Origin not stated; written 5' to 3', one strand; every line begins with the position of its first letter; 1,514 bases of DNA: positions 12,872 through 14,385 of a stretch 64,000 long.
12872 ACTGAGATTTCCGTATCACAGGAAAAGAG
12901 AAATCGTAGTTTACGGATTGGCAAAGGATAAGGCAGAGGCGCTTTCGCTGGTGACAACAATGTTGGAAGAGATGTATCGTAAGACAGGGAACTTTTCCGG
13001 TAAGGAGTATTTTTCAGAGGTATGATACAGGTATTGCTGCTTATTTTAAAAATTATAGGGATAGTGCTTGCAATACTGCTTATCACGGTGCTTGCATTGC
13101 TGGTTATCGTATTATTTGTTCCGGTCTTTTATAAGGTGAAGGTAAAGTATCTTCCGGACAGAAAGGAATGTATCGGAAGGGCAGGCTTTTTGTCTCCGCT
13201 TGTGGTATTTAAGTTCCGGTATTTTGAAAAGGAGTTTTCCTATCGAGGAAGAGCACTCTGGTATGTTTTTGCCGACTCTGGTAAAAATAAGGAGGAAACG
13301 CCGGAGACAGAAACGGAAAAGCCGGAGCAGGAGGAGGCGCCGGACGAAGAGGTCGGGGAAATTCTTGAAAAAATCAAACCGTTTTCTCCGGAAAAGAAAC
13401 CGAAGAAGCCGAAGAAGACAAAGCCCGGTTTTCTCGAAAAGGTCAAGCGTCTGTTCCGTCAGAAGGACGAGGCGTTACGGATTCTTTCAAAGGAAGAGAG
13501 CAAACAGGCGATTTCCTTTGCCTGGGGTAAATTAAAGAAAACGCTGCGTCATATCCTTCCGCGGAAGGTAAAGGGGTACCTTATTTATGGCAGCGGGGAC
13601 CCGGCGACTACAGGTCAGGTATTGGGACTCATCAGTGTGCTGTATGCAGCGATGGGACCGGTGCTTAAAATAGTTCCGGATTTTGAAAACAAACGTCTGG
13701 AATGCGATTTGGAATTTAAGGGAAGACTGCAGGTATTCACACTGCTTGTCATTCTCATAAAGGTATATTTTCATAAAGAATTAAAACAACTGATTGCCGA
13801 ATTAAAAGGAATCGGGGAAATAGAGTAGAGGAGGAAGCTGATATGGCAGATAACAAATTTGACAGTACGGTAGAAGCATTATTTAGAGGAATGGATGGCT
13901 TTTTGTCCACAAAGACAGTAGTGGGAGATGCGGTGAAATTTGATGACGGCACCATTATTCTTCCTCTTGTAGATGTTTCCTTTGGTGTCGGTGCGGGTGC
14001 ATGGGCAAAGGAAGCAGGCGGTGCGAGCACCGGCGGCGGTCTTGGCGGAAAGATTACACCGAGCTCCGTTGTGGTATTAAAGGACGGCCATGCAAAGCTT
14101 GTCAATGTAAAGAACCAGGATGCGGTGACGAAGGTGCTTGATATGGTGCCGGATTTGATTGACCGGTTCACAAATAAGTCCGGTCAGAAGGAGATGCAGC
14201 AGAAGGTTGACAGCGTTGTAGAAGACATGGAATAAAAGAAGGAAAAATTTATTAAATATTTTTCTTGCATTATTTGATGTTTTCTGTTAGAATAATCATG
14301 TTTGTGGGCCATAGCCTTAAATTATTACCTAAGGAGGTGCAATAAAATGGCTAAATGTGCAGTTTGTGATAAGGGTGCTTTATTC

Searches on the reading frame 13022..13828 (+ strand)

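Call 90: search_protein_families(library=pfam, proteins=[window:13022-13828:+], max_evalue=0.001)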
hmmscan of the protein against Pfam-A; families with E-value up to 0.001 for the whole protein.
window:13022-13828:+ (268 aa): 1 family
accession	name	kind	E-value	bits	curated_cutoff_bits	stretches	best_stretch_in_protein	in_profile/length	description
PF11167.13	DUF2953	-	1e-08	35.6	22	1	188-227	2-52/53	Protein of unknown function (DUF2953)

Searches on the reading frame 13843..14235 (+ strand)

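Call 90: search_protein_families(library=pfam, proteins=[window:13843-14235:+], max_evalue=0.001)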
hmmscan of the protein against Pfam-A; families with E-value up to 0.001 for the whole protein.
window:13843-14235:+ (130 aa): 1 family
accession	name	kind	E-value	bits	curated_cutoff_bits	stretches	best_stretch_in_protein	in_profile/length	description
PF09579.15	Spore_YtfJ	-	5.1e-22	78.4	25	1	31-107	1-81/81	Sporulation protein YtfJ (Spore_YtfJ)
